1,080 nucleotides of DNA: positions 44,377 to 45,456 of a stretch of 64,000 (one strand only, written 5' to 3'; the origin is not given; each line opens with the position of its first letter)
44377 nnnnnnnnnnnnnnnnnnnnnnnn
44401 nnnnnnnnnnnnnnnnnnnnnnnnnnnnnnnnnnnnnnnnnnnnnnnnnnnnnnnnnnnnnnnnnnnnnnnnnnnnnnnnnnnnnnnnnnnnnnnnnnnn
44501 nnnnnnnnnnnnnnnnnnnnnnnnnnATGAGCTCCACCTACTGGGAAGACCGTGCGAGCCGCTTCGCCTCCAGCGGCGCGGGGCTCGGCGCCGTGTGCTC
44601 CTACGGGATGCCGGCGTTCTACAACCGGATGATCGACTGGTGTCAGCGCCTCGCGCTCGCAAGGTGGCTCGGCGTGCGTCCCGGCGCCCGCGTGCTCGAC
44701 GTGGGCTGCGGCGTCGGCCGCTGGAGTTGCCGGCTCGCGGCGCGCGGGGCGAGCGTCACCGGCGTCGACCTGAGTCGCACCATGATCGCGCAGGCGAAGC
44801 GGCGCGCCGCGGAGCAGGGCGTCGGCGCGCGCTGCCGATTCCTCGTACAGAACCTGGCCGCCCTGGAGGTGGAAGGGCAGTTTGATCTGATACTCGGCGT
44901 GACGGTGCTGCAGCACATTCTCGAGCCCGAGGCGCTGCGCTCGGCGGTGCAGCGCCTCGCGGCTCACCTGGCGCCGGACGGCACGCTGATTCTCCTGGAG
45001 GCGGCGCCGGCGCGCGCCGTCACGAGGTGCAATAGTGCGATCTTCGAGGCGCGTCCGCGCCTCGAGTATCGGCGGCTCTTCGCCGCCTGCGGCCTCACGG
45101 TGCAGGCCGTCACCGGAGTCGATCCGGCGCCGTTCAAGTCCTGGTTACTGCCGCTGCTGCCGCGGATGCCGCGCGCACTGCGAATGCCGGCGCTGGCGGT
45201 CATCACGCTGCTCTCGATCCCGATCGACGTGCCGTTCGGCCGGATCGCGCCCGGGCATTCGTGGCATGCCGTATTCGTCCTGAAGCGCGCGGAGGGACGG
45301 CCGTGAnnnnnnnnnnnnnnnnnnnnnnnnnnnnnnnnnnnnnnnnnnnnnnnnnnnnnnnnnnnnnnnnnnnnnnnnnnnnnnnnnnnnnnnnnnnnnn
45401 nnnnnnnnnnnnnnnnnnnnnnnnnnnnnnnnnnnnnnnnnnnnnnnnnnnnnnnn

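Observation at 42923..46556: B12-binding radical SAM enzyme + SAM methyltransferase + membrane-anchored beta-helix protein heading a polysaccharide operon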

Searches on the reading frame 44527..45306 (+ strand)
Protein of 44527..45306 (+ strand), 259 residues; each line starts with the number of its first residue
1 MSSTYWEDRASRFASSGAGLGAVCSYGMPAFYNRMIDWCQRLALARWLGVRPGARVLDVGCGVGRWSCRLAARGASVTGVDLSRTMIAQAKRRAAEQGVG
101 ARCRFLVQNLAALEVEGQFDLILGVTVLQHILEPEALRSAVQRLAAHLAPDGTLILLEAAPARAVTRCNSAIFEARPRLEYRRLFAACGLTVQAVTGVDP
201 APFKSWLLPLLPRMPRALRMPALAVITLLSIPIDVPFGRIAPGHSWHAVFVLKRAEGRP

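Call 7: search_protein_families(library=pfam, proteins=[window:44527-45306:+], max_evalue=0.01)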
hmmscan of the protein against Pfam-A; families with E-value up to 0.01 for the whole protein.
window:44527-45306:+ (259 aa): 20 families
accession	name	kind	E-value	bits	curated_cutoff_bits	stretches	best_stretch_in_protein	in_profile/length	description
PF13649.12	Methyltransf_25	-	1.5e-23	83.8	27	1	56-152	1-97/97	Methyltransferase domain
PF08242.18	Methyltransf_12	-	1.3e-18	68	30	1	57-154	1-98/98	Methyltransferase domain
PF08241.18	Methyltransf_11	-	1.5e-18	67.7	21.2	1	57-156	1-95/95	Methyltransferase domain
PF13489.12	Methyltransf_23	-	6.4e-16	58.9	27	1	35-161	9-121/164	Methyltransferase domain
PF13847.12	Methyltransf_31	-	8.8e-16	58.3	27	1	52-159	3-112/145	Methyltransferase domain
PF05401.17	NodS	-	1e-12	48.7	24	1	49-158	40-146/201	Nodulation protein S (NodS)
PF02353.26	CMAS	-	1.7e-12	47.7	27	1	46-156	56-164/273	Mycolic acid cyclopropane synthetase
PF03848.20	TehB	-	4e-09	36.6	20.4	1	52-159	31-135/193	Tellurite resistance protein TehB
PF01209.24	Ubie_methyltran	-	1.6e-08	34.6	20.1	1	44-159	39-154/233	ubiE/COQ5 methyltransferase family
PF05175.20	MTS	-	4.4e-08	33.4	23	1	36-157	16-139/170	Methyltransferase small domain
PF05891.18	Methyltransf_PK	-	1.8e-06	28.1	27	1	39-194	42-198/218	AdoMet dependent proline di-methyltransferase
PF08003.17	Methyltransf_9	-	8.8e-06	25.3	23.8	1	53-156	116-217/315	Protein of unknown function (DUF1698)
PF07021.18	MetW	-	0.00011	22.4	21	1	50-144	11-101/193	Methionine biosynthesis protein MetW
PF06325.19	PrmA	-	0.00012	22.2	22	1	50-156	159-258/296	Ribosomal protein L11 methyltransferase (PrmA)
PF02390.23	Methyltransf_4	-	0.00025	21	24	1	56-138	5-74/173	Putative methyltransferase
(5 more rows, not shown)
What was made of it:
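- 44527..45306 (+): Class I SAM-dependent methyltransferase (259 aa), obligate neighbour of the radical SAM enzyme and the GT2. Methyltransf_25 E 1.5e-23 (call 7).
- Checked: 44527-45306 is a class I SAM methyltransferase (Methyltransf_25, E 1.5e-23, call 7).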

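Call 8: search_protein_families(library=ncbifam, proteins=[window:44527-45306:+], max_evalue=0.001)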
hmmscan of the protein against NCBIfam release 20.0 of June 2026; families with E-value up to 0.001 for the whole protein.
window:44527-45306:+ (259 aa): 59 families (the best 25 are shown)
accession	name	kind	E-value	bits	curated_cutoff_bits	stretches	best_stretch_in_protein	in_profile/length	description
NF043040.1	corrin_prot_MT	hypoth_equivalog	3.6e-23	82.1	180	1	51-171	40-163/216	corrinoid protein-associated methyltransferase CpaM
TIGR02021.1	BchM-ChlM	equivalog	1.8e-19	70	158.9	1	46-174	46-170/218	magnesium protoporphyrin IX methyltransferase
NF041820.1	daptide_MTase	equivalog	2.4e-19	69.8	175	1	53-157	38-143/243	daptide-type RiPP biosynthesis methyltransferase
TIGR01983.1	UbiG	equivalog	5.9e-17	61.7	102.95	1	53-156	50-151/228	bifunctional 2-polyprenyl-6-hydroxyphenol methylase/3-demethylubiquinol 3-O-methyltransferase UbiG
NF008264.0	PRK11036.1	equivalog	1.6e-14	54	366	1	54-156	46-147/261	tRNA uridine 5-oxyacetic acid(34) methyltransferase CmoM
NF053839.1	CPFASynBruc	equivalog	6.2e-14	51.8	600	1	44-159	166-279/410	cyclopropane fatty acid synthase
NF040703.1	cyclopro_CfaB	exception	9.5e-14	51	650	1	44-156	151-262/393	C17 cyclopropane fatty acid synthase CfaB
TIGR04345.1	ovoA_Cterm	equivalog_domain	2.3e-12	47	170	1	27-92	21-81/242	putative 4-mercaptohistidine N1-methyltransferase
NF045667.1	MTase_DVU1556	equivalog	2.8e-12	46.5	155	1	45-195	15-165/213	DVU_1556 family methyltransferase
NF008992.0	PRK12335.1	equivalog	2.2e-11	43.5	303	1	54-159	124-226/289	SAM-dependent methyltransferase TehB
NF008405.0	PRK11207.1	equivalog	2.4e-11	43.5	218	1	53-156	31-132/198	tellurite resistance methyltransferase TehB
NF041650.1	nod_mtase_NodS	equivalog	2.7e-11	43.5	300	1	55-159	41-142/190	nodulation methyltransferase NodS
NF007610.0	PRK10258.1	equivalog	7.6e-11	41.8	342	1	43-154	33-136/251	malonyl-ACP O-methyltransferase BioC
NF009639.0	PRK13168.1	equivalog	3.8e-10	39.2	458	1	46-112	294-359/446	23S rRNA (uracil(1939)-C(5))-methyltransferase RlmD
TIGR02072.1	BioC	equivalog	5.9e-10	39.4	184.95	1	53-156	35-132/244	malonyl-ACP O-methyltransferase BioC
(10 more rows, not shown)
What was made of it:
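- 44527..45306 (+): Best NCBIfam hits are CpaM and BchM, both below cutoff (call 8).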
